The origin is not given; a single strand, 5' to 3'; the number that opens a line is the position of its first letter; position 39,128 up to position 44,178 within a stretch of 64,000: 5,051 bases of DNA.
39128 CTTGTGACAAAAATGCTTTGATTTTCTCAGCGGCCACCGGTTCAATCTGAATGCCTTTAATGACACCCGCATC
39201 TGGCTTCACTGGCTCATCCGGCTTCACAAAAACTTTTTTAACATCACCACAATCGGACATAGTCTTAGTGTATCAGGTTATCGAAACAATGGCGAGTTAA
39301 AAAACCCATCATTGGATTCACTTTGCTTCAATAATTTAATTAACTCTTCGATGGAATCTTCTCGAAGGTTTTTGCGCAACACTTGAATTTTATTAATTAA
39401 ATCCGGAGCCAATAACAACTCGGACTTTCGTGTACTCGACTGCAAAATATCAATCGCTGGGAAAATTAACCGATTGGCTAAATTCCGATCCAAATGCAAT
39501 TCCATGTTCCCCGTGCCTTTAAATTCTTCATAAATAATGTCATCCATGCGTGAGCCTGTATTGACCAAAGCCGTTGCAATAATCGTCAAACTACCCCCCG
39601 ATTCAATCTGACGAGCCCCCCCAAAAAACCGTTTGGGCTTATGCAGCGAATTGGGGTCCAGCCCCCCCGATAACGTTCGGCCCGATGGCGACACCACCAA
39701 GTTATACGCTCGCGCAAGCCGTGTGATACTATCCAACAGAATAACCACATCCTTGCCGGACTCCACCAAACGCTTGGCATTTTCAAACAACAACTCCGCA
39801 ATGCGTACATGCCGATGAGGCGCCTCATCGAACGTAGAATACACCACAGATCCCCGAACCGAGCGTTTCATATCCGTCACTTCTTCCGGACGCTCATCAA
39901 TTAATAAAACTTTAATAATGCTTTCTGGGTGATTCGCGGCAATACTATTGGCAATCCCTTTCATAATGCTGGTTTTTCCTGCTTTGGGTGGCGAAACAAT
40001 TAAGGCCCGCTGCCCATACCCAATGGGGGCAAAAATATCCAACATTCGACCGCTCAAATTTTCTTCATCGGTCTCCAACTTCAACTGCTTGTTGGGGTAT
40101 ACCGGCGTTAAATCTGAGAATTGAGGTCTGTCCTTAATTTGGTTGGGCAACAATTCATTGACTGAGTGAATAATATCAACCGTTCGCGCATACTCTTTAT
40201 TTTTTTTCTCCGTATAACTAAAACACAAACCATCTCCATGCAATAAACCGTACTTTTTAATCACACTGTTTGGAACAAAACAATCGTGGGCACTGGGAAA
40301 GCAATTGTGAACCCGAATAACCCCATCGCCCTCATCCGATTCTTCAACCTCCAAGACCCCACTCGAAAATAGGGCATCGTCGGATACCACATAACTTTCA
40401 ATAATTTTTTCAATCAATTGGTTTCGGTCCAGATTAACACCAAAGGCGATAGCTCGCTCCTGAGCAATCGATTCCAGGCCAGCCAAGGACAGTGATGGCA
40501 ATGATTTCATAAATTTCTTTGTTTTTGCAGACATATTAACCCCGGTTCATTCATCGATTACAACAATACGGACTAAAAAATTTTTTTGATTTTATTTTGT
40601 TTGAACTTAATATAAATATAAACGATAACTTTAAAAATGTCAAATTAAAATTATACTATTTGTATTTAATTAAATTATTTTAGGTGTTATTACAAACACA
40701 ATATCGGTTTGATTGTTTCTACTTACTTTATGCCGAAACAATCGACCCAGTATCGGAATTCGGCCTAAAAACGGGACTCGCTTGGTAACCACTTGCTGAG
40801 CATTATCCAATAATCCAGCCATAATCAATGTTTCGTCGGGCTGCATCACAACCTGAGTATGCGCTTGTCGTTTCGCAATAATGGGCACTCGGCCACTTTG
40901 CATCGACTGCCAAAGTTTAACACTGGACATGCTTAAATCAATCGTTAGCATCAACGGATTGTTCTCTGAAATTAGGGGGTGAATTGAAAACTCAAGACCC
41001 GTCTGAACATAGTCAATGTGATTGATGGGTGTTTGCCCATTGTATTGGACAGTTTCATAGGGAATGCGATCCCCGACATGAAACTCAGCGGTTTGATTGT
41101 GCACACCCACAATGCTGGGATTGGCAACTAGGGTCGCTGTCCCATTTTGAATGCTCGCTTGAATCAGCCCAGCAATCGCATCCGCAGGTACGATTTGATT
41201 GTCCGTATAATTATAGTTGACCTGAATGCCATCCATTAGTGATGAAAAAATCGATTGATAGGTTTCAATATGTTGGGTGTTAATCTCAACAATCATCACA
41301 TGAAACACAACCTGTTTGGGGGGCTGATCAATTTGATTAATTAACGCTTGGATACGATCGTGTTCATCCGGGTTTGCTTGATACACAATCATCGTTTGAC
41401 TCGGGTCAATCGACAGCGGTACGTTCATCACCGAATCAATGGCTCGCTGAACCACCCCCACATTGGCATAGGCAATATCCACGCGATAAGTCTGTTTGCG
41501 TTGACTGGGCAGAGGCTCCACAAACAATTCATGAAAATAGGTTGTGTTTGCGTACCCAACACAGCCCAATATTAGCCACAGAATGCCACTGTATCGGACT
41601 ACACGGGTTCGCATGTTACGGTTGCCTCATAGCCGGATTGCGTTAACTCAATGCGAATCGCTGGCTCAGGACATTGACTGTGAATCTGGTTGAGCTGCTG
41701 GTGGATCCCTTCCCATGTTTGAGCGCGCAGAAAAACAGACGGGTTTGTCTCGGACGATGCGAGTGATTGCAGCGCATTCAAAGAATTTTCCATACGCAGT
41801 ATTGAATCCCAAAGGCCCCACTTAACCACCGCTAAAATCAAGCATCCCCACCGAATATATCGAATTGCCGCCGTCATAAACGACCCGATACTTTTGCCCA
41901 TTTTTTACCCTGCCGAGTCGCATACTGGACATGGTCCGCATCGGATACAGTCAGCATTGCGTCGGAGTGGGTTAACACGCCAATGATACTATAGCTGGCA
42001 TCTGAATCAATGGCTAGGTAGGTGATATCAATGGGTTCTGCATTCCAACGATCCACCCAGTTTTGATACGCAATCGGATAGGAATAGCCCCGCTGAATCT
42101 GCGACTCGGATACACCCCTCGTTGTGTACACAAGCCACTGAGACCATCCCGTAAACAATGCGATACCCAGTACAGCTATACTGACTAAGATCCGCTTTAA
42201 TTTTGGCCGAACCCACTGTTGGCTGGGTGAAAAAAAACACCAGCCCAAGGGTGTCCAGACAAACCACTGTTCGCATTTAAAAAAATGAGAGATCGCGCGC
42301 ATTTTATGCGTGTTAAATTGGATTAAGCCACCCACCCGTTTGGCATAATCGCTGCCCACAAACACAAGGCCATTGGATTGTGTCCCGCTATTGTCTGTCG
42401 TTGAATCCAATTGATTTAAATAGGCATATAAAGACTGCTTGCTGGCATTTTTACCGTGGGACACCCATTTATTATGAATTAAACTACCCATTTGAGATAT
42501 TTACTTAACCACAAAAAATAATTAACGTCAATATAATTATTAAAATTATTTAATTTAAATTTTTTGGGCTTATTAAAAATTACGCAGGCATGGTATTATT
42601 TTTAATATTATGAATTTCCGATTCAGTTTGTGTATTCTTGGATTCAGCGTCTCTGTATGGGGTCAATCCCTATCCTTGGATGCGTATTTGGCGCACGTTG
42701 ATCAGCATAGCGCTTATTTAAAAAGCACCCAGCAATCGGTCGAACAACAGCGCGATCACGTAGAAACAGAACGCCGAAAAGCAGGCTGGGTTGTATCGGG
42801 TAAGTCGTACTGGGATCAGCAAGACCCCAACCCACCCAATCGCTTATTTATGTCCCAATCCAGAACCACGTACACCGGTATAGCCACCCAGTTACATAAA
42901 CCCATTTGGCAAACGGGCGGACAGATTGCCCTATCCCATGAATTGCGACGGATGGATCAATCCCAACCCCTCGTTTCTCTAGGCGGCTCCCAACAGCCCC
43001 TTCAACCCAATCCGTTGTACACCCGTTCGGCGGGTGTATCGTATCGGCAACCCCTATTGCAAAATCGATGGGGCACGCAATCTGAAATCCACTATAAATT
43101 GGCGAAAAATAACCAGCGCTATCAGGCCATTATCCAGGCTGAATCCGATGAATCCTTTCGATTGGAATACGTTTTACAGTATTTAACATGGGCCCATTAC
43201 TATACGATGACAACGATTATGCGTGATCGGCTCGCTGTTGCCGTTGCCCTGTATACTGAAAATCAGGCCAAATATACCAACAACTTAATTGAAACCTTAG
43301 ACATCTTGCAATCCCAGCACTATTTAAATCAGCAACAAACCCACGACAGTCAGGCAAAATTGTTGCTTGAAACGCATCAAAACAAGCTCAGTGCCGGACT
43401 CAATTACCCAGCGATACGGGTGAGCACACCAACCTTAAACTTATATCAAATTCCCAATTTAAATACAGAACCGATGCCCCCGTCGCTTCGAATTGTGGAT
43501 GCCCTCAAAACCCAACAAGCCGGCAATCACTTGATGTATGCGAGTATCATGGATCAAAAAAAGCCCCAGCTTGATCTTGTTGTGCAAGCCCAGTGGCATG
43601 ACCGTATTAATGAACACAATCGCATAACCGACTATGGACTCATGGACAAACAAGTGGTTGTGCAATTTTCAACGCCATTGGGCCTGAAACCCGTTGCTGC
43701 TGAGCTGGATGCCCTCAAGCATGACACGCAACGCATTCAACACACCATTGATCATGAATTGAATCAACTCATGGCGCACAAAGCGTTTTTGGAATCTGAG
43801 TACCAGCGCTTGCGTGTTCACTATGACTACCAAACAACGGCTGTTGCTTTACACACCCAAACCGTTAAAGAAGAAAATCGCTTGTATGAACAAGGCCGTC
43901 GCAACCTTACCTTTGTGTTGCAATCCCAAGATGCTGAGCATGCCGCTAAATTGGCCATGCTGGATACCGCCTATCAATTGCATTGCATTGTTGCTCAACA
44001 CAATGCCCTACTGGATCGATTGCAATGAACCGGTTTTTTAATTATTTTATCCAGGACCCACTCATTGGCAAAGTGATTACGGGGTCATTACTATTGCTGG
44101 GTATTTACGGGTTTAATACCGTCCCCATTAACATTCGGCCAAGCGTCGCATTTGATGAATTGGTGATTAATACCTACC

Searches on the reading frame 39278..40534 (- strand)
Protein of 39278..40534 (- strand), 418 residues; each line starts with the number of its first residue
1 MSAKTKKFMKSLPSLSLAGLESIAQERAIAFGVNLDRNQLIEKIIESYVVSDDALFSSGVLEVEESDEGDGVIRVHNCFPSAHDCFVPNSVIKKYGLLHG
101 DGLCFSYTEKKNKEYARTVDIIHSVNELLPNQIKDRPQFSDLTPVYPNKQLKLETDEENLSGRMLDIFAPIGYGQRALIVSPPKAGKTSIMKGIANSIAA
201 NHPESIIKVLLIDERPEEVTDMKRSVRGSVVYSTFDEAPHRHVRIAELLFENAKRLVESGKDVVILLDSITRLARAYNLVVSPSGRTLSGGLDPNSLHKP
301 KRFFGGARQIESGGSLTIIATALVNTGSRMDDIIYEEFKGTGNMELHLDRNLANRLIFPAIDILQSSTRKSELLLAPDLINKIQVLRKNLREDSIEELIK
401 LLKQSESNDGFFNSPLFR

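Call 60: list_cluster_members(proteins=[window:39278-40534:-, window:36452-37561:+, window:33486-34280:-, window:59841-61622:+, window:51845-54523:+, window:23173-24465:+, window:47938-48960:+, window:25633-27165:+])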
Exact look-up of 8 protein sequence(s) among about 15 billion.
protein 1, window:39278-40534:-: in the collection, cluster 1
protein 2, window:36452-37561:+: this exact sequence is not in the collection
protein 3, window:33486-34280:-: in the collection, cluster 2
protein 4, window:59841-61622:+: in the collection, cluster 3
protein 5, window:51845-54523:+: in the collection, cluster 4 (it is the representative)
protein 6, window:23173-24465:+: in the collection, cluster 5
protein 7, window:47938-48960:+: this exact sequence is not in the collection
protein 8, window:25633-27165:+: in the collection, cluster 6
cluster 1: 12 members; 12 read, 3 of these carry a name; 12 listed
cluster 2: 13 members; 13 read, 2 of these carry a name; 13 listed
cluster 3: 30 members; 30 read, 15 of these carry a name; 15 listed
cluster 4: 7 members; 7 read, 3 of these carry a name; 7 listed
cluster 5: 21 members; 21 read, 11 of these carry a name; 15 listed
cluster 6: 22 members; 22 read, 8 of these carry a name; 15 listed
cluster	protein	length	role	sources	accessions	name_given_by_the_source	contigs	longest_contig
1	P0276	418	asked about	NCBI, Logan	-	-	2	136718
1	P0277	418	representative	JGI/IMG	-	transcription termination factor Rho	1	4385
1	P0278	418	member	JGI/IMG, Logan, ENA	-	transcription termination factor Rho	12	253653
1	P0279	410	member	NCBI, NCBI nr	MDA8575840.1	transcription termination factor Rho [Candidatus Marinamargulisbacteria bacterium]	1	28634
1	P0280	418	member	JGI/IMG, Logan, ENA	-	-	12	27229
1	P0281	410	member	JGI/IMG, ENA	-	-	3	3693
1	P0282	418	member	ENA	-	-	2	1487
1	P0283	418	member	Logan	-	-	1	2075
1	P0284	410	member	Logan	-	-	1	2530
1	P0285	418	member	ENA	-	-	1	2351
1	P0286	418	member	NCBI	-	-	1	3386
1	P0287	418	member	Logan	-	-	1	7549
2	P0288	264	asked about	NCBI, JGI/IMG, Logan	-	-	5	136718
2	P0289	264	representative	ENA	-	-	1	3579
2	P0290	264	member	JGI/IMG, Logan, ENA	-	thiazole synthase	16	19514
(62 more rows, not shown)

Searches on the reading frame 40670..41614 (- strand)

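Call 45: search_protein_families(library=pfam, proteins=[window:40670-41614:-], max_evalue=0.00001)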
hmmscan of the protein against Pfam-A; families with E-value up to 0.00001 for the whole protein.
window:40670-41614:- (314 aa): 2 families
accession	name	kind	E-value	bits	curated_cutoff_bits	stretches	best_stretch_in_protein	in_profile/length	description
PF00263.26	Secretin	-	2.2e-38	132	27.5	1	155-314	3-168/169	Bacterial type II and III secretion system protein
PF03958.22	Secretin_N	-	5.4e-06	27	28.2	1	45-101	4-69/69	Bacterial type II/III secretion system short domain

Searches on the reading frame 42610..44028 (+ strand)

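Call 45: search_protein_families(library=pfam, proteins=[window:42610-44028:+], max_evalue=0.00001)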
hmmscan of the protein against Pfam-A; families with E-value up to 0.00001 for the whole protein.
window:42610-44028:+ (472 aa): 1 family
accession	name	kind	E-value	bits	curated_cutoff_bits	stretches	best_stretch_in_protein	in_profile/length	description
PF02321.23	OEP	-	3.4e-07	30.7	22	0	318-458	37-176/187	Outer membrane efflux protein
